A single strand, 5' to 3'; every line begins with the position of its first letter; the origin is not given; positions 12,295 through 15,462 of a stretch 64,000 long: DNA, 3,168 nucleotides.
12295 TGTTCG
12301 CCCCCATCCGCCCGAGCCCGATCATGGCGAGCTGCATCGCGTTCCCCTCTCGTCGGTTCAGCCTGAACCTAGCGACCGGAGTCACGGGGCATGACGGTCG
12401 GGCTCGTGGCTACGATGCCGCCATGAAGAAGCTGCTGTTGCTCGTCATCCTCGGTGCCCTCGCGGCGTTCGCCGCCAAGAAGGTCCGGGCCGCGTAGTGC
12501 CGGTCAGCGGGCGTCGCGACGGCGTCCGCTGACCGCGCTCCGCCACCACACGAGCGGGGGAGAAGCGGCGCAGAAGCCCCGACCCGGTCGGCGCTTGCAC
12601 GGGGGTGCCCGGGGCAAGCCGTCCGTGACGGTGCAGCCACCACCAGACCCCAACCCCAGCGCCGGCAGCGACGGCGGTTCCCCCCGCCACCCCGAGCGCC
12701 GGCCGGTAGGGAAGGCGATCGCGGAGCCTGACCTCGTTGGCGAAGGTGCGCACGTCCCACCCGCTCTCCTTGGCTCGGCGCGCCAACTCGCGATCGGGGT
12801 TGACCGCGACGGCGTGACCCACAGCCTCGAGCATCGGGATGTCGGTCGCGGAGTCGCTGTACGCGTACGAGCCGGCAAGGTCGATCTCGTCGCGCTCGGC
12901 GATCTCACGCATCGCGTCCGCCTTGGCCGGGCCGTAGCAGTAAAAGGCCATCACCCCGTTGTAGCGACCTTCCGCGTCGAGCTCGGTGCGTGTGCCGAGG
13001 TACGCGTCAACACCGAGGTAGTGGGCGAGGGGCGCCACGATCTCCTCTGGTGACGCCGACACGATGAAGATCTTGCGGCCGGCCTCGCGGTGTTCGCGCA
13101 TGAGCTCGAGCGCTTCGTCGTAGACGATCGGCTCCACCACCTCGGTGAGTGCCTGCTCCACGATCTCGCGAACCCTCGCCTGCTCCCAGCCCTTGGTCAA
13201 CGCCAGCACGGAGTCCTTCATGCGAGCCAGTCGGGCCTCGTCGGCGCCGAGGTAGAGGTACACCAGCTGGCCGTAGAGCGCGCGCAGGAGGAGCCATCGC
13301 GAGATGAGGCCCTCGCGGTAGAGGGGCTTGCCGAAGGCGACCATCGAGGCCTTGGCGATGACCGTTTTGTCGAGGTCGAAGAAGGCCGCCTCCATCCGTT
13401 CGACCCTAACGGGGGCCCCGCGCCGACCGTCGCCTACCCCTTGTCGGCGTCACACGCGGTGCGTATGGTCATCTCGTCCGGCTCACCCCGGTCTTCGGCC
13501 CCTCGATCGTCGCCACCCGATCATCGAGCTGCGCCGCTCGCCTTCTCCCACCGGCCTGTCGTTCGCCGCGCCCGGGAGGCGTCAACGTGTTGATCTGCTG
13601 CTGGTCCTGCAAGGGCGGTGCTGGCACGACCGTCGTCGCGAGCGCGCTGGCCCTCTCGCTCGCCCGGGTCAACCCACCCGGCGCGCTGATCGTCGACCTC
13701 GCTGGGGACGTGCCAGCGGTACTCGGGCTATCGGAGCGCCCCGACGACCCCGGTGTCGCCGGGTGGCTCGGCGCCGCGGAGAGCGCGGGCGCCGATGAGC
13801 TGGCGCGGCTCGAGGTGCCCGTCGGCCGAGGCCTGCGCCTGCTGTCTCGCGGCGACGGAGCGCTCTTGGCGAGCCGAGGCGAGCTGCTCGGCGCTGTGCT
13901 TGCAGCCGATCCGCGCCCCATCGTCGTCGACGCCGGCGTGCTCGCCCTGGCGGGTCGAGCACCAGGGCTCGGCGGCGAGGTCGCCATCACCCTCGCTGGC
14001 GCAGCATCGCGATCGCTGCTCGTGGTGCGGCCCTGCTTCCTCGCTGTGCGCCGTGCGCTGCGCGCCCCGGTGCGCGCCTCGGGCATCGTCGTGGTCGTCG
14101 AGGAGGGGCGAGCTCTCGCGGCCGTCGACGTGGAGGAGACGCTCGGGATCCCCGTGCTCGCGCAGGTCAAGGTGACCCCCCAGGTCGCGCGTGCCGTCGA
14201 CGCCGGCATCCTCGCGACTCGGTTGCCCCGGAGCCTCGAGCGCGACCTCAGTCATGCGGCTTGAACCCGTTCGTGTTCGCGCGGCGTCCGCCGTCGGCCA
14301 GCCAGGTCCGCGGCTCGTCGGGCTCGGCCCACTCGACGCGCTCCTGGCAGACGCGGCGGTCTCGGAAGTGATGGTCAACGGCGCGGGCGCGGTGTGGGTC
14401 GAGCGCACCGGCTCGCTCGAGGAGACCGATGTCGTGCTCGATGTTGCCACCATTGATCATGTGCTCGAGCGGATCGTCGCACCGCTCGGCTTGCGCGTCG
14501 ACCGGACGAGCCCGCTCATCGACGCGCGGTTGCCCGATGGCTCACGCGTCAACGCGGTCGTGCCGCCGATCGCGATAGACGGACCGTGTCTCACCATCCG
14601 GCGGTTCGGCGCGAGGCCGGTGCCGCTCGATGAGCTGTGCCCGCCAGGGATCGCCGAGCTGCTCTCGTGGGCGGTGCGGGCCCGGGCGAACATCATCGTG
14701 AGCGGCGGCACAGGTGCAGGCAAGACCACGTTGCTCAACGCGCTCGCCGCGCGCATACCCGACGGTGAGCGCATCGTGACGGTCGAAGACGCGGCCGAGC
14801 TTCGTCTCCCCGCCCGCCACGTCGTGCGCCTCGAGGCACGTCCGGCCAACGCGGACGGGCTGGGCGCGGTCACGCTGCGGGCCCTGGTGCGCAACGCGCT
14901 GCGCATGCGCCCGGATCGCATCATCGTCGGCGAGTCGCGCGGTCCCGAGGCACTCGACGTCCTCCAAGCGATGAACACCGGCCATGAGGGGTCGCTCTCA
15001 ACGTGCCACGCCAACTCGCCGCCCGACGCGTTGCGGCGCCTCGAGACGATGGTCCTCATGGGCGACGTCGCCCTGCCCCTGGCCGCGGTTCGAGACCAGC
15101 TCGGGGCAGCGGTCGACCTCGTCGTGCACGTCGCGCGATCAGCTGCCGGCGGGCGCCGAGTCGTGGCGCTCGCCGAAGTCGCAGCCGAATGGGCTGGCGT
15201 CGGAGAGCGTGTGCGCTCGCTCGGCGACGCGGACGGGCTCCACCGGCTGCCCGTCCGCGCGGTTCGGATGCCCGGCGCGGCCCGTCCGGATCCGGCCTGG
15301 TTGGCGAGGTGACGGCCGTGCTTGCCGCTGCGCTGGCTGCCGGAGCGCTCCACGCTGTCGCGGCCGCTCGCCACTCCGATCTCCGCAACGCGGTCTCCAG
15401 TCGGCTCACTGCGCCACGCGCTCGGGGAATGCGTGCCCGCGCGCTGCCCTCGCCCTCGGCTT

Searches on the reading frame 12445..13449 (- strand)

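Call 84: search_protein_families(library=pfam, proteins=[window:12445-13449:-], max_evalue=0.0001)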
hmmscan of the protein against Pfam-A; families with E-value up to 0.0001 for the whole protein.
window:12445-13449:- (334 aa): 3 families
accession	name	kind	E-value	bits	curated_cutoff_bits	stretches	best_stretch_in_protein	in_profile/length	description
PF12710.13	HAD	-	4.1e-35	122.4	27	1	22-208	1-189/189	haloacid dehalogenase-like hydrolase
PF00702.32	Hydrolase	-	1.3e-10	42.4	26.4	1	19-211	1-191/191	haloacid dehalogenase-like hydrolase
PF08282.18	Hydrolase_3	-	7.5e-06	26.3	20.9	0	167-217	179-229/255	haloacid dehalogenase-like hydrolase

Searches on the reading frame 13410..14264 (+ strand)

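Call 84: search_protein_families(library=pfam, proteins=[window:13410-14264:+], max_evalue=0.0001)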
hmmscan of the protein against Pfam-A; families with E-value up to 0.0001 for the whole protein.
window:13410-14264:+ (284 aa): 1 family
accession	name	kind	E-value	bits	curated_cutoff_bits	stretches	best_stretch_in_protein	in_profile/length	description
PF10609.15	ParA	-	3.1e-05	24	27.1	0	58-110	2-56/246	NUBPL iron-transfer P-loop NTPase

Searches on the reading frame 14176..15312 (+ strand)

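Call 84: search_protein_families(library=pfam, proteins=[window:14176-15312:+], max_evalue=0.0001)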
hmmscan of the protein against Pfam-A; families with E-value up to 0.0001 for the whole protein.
window:14176-15312:+ (378 aa): 1 family
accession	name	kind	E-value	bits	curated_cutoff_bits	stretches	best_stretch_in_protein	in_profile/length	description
PF00437.27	T2SSE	-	7.1e-55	186.6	24.9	1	49-321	4-279/370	Type II/IV secretion system protein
